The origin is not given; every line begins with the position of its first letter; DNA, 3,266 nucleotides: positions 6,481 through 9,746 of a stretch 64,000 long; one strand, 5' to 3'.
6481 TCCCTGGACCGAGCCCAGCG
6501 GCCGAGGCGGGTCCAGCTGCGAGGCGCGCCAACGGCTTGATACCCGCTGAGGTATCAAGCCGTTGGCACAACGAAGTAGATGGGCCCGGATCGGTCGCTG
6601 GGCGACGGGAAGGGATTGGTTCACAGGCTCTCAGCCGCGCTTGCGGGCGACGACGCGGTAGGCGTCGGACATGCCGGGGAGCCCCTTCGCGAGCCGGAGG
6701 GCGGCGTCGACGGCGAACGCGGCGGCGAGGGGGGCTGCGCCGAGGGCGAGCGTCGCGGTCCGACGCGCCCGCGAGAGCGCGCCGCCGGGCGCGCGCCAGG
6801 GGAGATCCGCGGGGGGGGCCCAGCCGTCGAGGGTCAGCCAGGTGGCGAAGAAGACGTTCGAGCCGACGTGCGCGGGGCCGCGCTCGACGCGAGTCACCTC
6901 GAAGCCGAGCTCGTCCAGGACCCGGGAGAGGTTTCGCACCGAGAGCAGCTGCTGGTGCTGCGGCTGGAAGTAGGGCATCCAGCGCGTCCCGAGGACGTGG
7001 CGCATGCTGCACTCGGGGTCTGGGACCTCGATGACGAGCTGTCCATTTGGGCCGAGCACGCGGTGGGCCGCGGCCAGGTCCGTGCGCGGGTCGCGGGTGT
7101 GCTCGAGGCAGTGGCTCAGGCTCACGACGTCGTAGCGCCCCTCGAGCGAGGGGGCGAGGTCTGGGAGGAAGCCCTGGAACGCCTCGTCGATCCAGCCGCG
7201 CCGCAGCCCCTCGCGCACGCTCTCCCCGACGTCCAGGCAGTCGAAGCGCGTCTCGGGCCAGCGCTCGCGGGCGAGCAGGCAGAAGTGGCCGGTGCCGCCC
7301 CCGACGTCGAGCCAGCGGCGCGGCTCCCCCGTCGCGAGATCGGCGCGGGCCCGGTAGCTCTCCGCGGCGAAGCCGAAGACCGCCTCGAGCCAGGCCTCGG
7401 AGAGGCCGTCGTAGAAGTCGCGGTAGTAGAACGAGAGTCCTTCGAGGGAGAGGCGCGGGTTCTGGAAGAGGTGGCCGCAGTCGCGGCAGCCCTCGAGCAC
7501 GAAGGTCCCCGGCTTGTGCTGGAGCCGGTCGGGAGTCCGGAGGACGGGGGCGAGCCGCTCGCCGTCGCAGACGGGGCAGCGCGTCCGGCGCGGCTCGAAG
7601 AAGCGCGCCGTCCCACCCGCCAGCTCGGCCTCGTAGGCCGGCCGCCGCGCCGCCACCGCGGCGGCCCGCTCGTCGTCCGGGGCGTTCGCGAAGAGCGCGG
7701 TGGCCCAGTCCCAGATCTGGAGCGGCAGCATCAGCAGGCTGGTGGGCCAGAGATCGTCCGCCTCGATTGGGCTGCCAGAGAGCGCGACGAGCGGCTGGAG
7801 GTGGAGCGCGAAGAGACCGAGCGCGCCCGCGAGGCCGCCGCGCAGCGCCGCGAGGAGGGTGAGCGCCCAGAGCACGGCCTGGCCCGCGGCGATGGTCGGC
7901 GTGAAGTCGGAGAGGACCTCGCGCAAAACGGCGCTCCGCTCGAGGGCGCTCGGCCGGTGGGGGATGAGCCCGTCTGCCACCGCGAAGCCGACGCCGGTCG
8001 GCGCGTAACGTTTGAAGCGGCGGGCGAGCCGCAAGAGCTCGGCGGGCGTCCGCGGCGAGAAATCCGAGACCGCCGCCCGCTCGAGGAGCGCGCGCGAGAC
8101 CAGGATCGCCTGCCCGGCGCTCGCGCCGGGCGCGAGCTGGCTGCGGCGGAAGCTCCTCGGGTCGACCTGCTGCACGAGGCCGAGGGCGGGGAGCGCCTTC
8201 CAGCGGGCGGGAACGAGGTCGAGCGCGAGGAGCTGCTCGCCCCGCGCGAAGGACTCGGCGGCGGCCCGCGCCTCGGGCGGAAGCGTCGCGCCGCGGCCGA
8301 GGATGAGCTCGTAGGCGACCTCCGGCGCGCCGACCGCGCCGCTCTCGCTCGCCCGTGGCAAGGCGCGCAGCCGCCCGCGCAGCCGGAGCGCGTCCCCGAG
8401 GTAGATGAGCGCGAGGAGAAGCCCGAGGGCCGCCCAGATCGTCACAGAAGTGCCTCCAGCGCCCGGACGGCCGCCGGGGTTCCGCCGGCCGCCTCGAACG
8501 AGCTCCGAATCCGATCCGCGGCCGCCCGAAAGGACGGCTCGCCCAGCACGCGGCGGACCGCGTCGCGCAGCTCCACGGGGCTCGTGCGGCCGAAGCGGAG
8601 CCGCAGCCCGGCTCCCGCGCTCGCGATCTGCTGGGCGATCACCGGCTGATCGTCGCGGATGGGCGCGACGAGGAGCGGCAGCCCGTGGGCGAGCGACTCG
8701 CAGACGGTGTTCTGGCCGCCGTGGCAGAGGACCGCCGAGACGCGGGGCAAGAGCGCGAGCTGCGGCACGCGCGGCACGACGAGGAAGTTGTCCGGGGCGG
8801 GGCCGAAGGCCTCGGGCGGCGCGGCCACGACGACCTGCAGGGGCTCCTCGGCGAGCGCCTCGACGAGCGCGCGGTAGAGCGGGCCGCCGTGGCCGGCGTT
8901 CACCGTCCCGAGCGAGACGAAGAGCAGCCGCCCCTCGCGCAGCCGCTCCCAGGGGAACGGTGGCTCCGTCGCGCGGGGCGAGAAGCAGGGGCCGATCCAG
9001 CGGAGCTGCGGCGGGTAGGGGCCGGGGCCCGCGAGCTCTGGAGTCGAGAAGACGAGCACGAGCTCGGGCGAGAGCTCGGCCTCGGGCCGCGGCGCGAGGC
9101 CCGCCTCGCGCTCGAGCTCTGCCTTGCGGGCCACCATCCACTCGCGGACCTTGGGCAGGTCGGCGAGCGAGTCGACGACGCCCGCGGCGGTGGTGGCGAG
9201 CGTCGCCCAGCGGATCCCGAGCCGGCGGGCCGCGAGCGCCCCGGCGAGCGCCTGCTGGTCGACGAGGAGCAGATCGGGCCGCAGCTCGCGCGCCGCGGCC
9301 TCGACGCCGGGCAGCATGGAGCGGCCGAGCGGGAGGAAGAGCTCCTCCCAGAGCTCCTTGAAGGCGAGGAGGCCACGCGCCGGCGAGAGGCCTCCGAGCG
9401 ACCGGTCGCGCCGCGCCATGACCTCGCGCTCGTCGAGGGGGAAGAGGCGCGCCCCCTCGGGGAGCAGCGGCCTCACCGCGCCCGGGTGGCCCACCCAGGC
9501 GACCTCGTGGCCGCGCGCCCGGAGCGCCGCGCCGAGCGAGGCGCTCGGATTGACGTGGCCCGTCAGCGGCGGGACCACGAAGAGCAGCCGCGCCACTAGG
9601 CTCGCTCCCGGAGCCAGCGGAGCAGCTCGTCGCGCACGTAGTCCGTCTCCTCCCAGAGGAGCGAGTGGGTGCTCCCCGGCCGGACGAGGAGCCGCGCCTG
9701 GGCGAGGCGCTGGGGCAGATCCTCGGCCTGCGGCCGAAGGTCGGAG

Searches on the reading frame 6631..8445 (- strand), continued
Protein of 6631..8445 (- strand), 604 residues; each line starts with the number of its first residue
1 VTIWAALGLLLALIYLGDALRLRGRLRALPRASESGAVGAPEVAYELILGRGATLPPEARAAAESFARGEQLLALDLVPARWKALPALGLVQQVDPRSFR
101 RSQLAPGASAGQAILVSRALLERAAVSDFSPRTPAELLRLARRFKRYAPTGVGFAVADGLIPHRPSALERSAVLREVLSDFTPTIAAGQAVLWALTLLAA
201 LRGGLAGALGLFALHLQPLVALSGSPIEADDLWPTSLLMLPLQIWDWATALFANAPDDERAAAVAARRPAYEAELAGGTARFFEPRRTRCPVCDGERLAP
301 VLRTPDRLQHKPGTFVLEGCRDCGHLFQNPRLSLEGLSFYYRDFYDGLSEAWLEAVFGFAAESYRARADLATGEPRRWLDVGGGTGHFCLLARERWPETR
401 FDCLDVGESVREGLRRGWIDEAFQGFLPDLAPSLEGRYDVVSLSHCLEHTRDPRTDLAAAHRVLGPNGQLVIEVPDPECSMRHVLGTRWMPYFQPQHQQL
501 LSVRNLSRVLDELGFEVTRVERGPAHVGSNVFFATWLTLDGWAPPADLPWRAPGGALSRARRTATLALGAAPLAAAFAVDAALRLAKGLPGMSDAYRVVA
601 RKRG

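Call 81: search_protein_families(library=pfam, proteins=[L090:1031-7972:+, L090:8017-12495:+, L090:12492-12818:+, L090:12822-13649:+, L090:13646-14941:+, L090:14938-16005:+], max_evalue=0.001)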
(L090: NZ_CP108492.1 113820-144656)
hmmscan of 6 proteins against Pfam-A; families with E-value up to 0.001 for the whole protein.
L090:1031-7972:+ (2313 aa): 10 families
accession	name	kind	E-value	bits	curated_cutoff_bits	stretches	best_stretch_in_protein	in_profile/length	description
PF00109.32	ketoacyl-synt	-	1.2e-60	205.7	20.8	1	676-936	3-252/252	Beta-ketoacyl synthase, N-terminal domain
PF00698.26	Acyl_transf_1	-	4e-39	135.4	32.7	1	1228-1520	2-279/319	Acyl transferase domain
PF02801.28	Ketoacyl-synt_C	-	3.9e-38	130.6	20.8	1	944-1062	1-119/119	Beta-ketoacyl synthase, C-terminal domain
PF08659.16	KR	-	3e-32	112.4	22.6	1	2037-2258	2-179/180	KR domain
PF03060.21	NMO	-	2.3e-19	70.4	28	2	310-557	7-263/331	Nitronate monooxygenase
PF13561.12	adh_short_C2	-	6.3e-15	55.8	27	1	2113-2253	26-169/236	Enoyl-(Acyl carrier protein) reductase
PF00106.31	adh_short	-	1.8e-11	44.3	26.6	1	2114-2253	34-175/195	short chain dehydrogenase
PF16197.11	KAsynt_C_assoc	-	7e-10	39.7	33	1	1078-1154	16-87/111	Ketoacyl-synthetase C-terminal extension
PF00550.31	PP-binding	-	3.4e-06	27.7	20.8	1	1710-1756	2-47/67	Phosphopantetheine attachment site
PF00108.29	Thiolase_N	-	0.00072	19.4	26.4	0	852-885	79-112/260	Thiolase, N-terminal domain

L090:8017-12495:+ (1492 aa): 7 families
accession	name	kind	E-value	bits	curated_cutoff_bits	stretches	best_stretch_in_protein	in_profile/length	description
PF00109.32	ketoacyl-synt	-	1.5e-61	208.7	20.8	1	7-292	3-252/252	Beta-ketoacyl synthase, N-terminal domain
PF02801.28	Ketoacyl-synt_C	-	1.3e-32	112.7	20.8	1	300-417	1-118/119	Beta-ketoacyl synthase, C-terminal domain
PF00698.26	Acyl_transf_1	-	1.7e-14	54.5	32.7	1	620-839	65-279/319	Acyl transferase domain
PF01648.25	ACPS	-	4.8e-12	46.3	25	1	1369-1442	3-78/111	4'-phosphopantetheinyl transferase superfamily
PF14765.12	PS-DH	-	6.8e-10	39.2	23.7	1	1092-1232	10-164/166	Polyketide synthase dehydratase N-terminal domain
PF16197.11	KAsynt_C_assoc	-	2.4e-09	38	33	1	422-504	6-74/111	Ketoacyl-synthetase C-terminal extension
PF00108.29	Thiolase_N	-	6.1e-06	26.2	26.4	1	204-242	75-113/260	Thiolase, N-terminal domain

L090:12492-12818:+ (108 aa): 1 family
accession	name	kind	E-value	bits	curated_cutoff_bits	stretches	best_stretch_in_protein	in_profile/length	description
PF00550.31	PP-binding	-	2.9e-06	27.9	20.8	1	25-79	3-56/67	Phosphopantetheine attachment site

L090:12822-13649:+ (275 aa): 5 families
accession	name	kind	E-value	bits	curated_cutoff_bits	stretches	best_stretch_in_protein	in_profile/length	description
PF00561.26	Abhydrolase_1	-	3e-23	83.2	25.8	1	27-133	2-110/245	alpha/beta hydrolase fold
PF12146.15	Hydrolase_4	-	6.5e-21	75.2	27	1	23-246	2-237/239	Serine aminopeptidase, S33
PF12697.13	Abhydrolase_6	-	1.7e-17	65.3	26.3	1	28-246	1-209/217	Alpha/beta hydrolase family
PF00975.26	Thioesterase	-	1.2e-05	26.1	26.4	1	41-152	14-127/226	Thioesterase domain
PF02129.25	Peptidase_S15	-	0.00052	20.2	23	1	9-135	3-136/262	X-Pro dipeptidyl-peptidase (S15 family)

L090:13646-14941:+ (431 aa): 4 families
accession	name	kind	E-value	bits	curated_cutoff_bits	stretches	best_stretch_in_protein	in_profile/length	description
PF00201.24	UDPGT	-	2.1e-16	60.3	19.5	1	268-363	322-418/499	UDP-glucoronosyl and UDP-glucosyl transferase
PF06722.18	EryCIII-like_C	-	2.1e-13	50.9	31.7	1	270-365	33-127/145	Erythromycin biosynthesis protein CIII-like, C-terminal domain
PF04101.22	Glyco_tran_28_C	-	9.8e-09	35.9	22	1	288-356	74-146/166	Glycosyltransferase family 28 C-terminal domain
PF21036.3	EryCIII-like_N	-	7.5e-05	23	27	1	85-130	82-127/216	Erythromycin biosynthesis protein CIII-like, N-terminal domain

L090:14938-16005:+ (355 aa): 6 families
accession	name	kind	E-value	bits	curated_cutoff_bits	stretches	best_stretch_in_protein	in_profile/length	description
PF13489.12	Methyltransf_23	-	1.5e-28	100.1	27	1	116-269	14-163/164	Methyltransferase domain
PF08242.18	Methyltransf_12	-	2.2e-11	44.8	30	1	129-220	1-98/98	Methyltransferase domain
PF08241.18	Methyltransf_11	-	1.1e-07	32.9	21.2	1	129-222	1-95/95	Methyltransferase domain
PF13649.12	Methyltransf_25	-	2.4e-05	25.4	27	1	129-218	2-97/97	Methyltransferase domain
PF13847.12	Methyltransf_31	-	6.8e-05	23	27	1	126-226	5-113/145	Methyltransferase domain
PF12172.15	zf-ChsH2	-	0.00061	20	23.2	0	60-74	7-21/37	ChsH2, rubredoxin-like zinc ribbon domain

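Call 84: search_protein_families(library=pfam, proteins=[L089:597-1721:+, L089:1691-2785:-, L089:2906-4930:-, L089:4993-5616:-, L089:5632-7671:-, L089:5806-6711:+, L089:6763-7521:+, L089:12030-12764:-, L089:13758-14945:-, L089:14942-16228:-], max_evalue=0.0001)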
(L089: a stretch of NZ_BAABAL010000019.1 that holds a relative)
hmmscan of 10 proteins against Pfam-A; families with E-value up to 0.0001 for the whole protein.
L089:597-1721:+ (374 aa): 2 families
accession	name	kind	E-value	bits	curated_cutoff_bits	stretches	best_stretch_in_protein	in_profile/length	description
PF04542.20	Sigma70_r2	-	1.8e-13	50.5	24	1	88-151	2-69/71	Sigma-70 region 2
PF08281.18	Sigma70_r4_2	-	1.2e-08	34.9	25.7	1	184-234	3-53/54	Sigma-70, region 4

L089:1691-2785:- (364 aa): 1 family
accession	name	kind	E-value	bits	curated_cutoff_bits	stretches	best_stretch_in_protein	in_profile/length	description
PF00440.29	TetR_N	-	2.4e-13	50.1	24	1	18-63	2-47/47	Bacterial regulatory proteins, tetR family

L089:2906-4930:- (674 aa): 3 families
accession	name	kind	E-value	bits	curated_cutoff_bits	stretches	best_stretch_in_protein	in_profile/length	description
PF00326.27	Peptidase_S9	-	4.4e-40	137.9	22.6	1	460-662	2-210/213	Prolyl oligopeptidase family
PF20434.5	BD-FAE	-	1.1e-07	32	26.8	0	572-612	171-211/215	BD-FAE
PF00561.26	Abhydrolase_1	-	1.3e-05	25.4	25.8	0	443-566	1-111/245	alpha/beta hydrolase fold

L089:4993-5616:- (207 aa): 1 family
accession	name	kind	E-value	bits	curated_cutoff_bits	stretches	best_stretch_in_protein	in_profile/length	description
PF02734.22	Dak2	-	7.9e-48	163.1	27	1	34-202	2-172/174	DAK2 domain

L089:5632-7671:- (679 aa): 1 family
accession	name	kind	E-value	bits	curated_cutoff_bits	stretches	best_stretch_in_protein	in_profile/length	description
PF02733.22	Dak1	-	1.9e-116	388.8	31.4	1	363-676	1-313/313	Dak1 domain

L089:5806-6711:+ (301 aa): 1 family
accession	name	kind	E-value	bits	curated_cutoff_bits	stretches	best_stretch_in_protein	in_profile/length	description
PF01717.24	Meth_synt_2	-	3e-05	23.9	21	1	128-263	31-166/324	Cobalamin-independent synthase, Catalytic domain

L089:6763-7521:+ (252 aa): 4 families
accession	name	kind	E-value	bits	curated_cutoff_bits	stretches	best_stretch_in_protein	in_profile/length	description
PF01614.24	IclR_C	-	1.3e-31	109.9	24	1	72-240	3-174/174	Bacterial transcriptional regulator IclR C-terminal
PF09339.16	HTH_IclR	-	1.4e-14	54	22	1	4-53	1-51/52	IclR helix-turn-helix domain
PF12802.13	MarR_2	-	3.2e-07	30.9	27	1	8-52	7-52/61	MarR family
PF13412.12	HTH_24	-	3.1e-05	23.9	21.9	1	10-50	7-47/48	Winged helix-turn-helix DNA-binding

L089:12030-12764:- (244 aa): 0 families

L089:13758-14945:- (395 aa): 1 family
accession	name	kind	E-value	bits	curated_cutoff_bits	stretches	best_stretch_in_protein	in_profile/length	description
PF09594.16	GT87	-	2.9e-50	171.7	25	1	77-308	1-237/237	Glycosyltransferase family 87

L089:14942-16228:- (428 aa): 3 families
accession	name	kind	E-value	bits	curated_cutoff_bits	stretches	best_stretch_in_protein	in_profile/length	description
PF06325.19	PrmA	-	2e-09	37.8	22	1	238-306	164-233/296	Ribosomal protein L11 methyltransferase (PrmA)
PF05175.20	MTS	-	2.7e-09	37.3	23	1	237-310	33-109/170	Methyltransferase small domain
PF13649.12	Methyltransf_25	-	2.9e-06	28.3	27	1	241-305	3-70/97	Methyltransferase domain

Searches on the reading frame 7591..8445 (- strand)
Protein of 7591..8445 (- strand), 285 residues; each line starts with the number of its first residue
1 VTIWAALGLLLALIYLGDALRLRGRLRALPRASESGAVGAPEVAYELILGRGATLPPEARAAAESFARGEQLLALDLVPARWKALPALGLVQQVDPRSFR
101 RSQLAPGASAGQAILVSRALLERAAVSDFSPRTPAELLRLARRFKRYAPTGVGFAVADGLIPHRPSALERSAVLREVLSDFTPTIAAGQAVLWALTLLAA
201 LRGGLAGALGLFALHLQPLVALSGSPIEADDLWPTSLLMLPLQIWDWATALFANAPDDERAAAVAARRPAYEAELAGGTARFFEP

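Call 70: predict_structure(alignment_id=A4)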
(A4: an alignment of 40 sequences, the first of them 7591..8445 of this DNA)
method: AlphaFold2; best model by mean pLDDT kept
length: 285 residues; sequences in the alignment: 40
mean_pLDDT: 93.9   pTM: 0.88
mean pLDDT of the five models: 93.9, 93.3, 93.0, 92.8, 92.3
residues with pLDDT >= 90: 234; 70-90: 47; 50-70: 4; < 50: 0
segments of 3 or more residues with pLDDT < 50: none
pLDDT, mean of each block of 10 residues (from residue 1): 97 98 98 75 94 97 95 98 97 96 90 98 93 95 97 98 93 88 88 97 98 98 98 97 92 85 94 93 82
secondary structure, 60 per line:
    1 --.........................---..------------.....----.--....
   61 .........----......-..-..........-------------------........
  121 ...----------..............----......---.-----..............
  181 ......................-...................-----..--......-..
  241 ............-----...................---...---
elements in order: H3-27 E45-49 H57-69 E74-79 H84-93 E113-117 H118-123 H134-147 E152-157 H167-202 H204-222 H232-237 H239-252 H258-276

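Call 72: fold_search(model_id=the predicted structure, library=pdb)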
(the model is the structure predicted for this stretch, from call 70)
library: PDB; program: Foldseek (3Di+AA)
matches with E <= 10: 96; with E <= 0.001: 0
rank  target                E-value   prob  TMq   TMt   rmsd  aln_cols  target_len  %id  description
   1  8snc_A                6.5e-02  0.66  0.28  0.18  15.2       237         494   10  Chlorella virus Hyaluronan Synthase bound to GlcA extended GlcNAc primer (released 2024-05-01)
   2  8smm_A                1.6e-01  0.54  0.32  0.20  11.9       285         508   10  Xenopus laevis hyaluronan synthase 1 (released 2024-05-01)
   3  9gzj_B                2.0e-01  0.47  0.29  0.17  13.1       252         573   15  Crystal structure of the L. monocytogenes RmlT in complex with 3-RboP-(CH2)6NH2 (released 2024-12-18)
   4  8bz4_B                2.3e-01  0.44  0.29  0.17  13.2       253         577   15  Crystal structure of the apo form of the L. monocytogenes RmlT (released 2023-12-27)
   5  3f1y_C                2.4e-01  0.66  0.29  0.26   6.9       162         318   12  Mannosyl-3-phosphoglycerate synthase from Rubrobacter xylanophilus (released 2009-11-03)
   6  6yv7_A                3.0e-01  0.47  0.33  0.28  13.0       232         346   18  Mannosyltransferase PcManGT from Pyrobaculum calidifontis (released 2020-07-22)
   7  3o3p_B                3.2e-01  0.41  0.25  0.23   7.7       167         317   10  Crystal structure of R. xylanophilus MpgS in complex with GDP-Mannose (released 2010-11-03)
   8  4y6u                  4.6e-01  0.57  0.29  0.30   6.2       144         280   12  Mycobacterial protein (released 2015-07-15)
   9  5juc                  4.6e-01  0.23  0.20  0.21   6.9       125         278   13  Crystal structure of glucosyl-3-phosphoglycerate synthase from Mycobacterium tuberculosis in complex with Mn2+, uridine- (released 2017-05-24)
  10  5jt0                  4.6e-01  0.23  0.20  0.20   7.1       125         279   13  Crystal structure of glucosyl-3-phosphoglycerate synthase from Mycobacterium tuberculosis in complex with Mn2+, uridine- (released 2017-05-24)
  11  3ckj                  4.9e-01  0.54  0.28  0.27   6.5       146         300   10  Crystal Structure of a Mycobacterial Protein (released 2008-07-29)
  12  4de7                  5.1e-01  0.28  0.21  0.22   6.5       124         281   15  Crystal structure of glucosyl-3-phosphoglycerate synthase from Mycobacterium tuberculosis in complex with Mg2+ and uridi (released 2012-06-06)
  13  8bz5_A                5.7e-01  0.28  0.29  0.16  13.3       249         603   13  Crystal structure of the L. monocytogenes RmlT in complex with HEPES (released 2023-12-27)
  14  9omh_A                5.7e-01  0.23  0.26  0.27  10.1       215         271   13  WrtF fucosyltransferase - Apo (released 2025-10-29)
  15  5jsx                  6.0e-01  0.30  0.23  0.23   6.3       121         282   17  Crystal structure of glucosyl-3-phosphoglycerate synthase from Mycobacterium tuberculosis in complex with Mn2+ and uridi (released 2017-05-24)
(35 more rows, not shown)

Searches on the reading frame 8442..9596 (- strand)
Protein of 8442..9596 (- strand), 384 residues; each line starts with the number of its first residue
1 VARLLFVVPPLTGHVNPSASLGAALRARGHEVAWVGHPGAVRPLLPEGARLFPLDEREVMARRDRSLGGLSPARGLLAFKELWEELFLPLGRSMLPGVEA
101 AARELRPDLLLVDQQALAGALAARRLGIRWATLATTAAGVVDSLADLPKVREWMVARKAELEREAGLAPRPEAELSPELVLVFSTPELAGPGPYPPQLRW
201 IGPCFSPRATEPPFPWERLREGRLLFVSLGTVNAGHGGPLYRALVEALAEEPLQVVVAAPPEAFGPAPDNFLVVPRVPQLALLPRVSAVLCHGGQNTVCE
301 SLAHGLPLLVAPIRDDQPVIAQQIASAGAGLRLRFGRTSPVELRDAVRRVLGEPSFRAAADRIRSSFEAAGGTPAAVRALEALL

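Call 5: search_protein_families(library=pfam, proteins=[window:8442-9596:-], max_evalue=0.01)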
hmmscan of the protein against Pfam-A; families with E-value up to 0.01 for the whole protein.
window:8442-9596:- (384 aa): 5 families
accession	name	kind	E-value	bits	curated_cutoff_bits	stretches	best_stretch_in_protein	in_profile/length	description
PF06722.18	EryCIII-like_C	-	8.2e-19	68.5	31.7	1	262-377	24-138/145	Erythromycin biosynthesis protein CIII-like, C-terminal domain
PF00201.24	UDPGT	-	2.2e-15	56.9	19.5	1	225-360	278-415/499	UDP-glucoronosyl and UDP-glucosyl transferase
PF04101.22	Glyco_tran_28_C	-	1.4e-07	32.1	22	1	286-363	72-153/166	Glycosyltransferase family 28 C-terminal domain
PF21036.3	EryCIII-like_N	-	0.0012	19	27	1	91-135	83-127/216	Erythromycin biosynthesis protein CIII-like, N-terminal domain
PF03033.26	Glyco_transf_28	-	0.0093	16.5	26.2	0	13-45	10-42/139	Glycosyltransferase family 28 N-terminal domain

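Call 6: search_protein_families(library=ncbifam, proteins=[window:8442-9596:-], max_evalue=0.001)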
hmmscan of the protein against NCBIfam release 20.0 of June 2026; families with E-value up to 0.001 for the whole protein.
window:8442-9596:- (384 aa): 5 families
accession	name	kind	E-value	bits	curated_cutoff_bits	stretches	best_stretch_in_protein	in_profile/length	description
TIGR01426.2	MGT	subfamily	1.4e-45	156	260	1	10-383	4-390/393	macrolide family glycosyltransferase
TIGR04516.1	glycosyl_450act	subfamily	5.7e-30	104.7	440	1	242-383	269-413/418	activator-dependent family glycosyltransferase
NF033129.1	macro_glyco_Mgt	subfamily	2.1e-19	69.8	700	1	200-382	205-390/393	macrolide-inactivating glycosyltransferase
NF000362.1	self_GT_OleI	exception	7.5e-16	58.3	700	1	200-384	234-420/424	OleI family self-immunity macrolide glycosyltransferase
NF000354.1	glycotrans_Rgt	equivalog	4.5e-06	26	800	1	225-332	243-352/411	rifamycin-inactivating glycosyltransferase Rgt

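Call 43: search_solved_structures(query=window:8442-9596:-, max_evalue=0.00001)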
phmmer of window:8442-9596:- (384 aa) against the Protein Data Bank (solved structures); distinct sequences matched with E-value up to 0.00001: 46.
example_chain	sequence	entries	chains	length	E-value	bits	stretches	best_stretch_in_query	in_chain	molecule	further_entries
7vm0_A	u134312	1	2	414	1.5e-25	93.2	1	1-382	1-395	Glycosyl transferase family 1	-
7vlb_A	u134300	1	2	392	1.8e-25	92.9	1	9-383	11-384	UDP-glycosyltransferase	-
8h5d_A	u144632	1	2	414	2.2e-25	92.6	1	1-382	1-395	Glycosyltransferase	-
10zg_A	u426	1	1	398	2.3e-25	92.5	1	195-379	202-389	Glycosyl transferase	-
6j31_A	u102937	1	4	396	4.1e-25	91.7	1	6-381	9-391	kcn28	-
6j32_A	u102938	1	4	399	4.4e-25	91.6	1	6-381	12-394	Kcn28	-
6kqw_A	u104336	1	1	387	4.9e-24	88.2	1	9-383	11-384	Uncharacterized UDP-glucosyltransferase YjiC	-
6kqx_A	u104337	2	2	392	5.2e-24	88.1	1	9-383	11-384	Uncharacterized UDP-glucosyltransferase YjiC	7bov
2iya_A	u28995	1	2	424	5e-20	75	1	196-384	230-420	OLEANDOMYCIN GLYCOSYLTRANSFERASE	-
3wad_A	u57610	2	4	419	5.8e-20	74.8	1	11-371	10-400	Glycosyltransferase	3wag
6pnt_A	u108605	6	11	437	2.4e-19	72.7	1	143-376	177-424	UDP-glycosyltransferase 202A2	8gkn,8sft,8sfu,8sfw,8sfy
3otg_A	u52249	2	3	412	3.3e-18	69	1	3-380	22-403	CalG1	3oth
3rsc_A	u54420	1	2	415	1.3e-16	63.8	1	1-384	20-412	CalG2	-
3iaa_A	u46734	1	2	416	1.3e-16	63.8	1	1-384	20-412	CalG2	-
2yjn_A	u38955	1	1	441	1.5e-15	60.2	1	258-376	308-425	GLYCOSYLTRANSFERASE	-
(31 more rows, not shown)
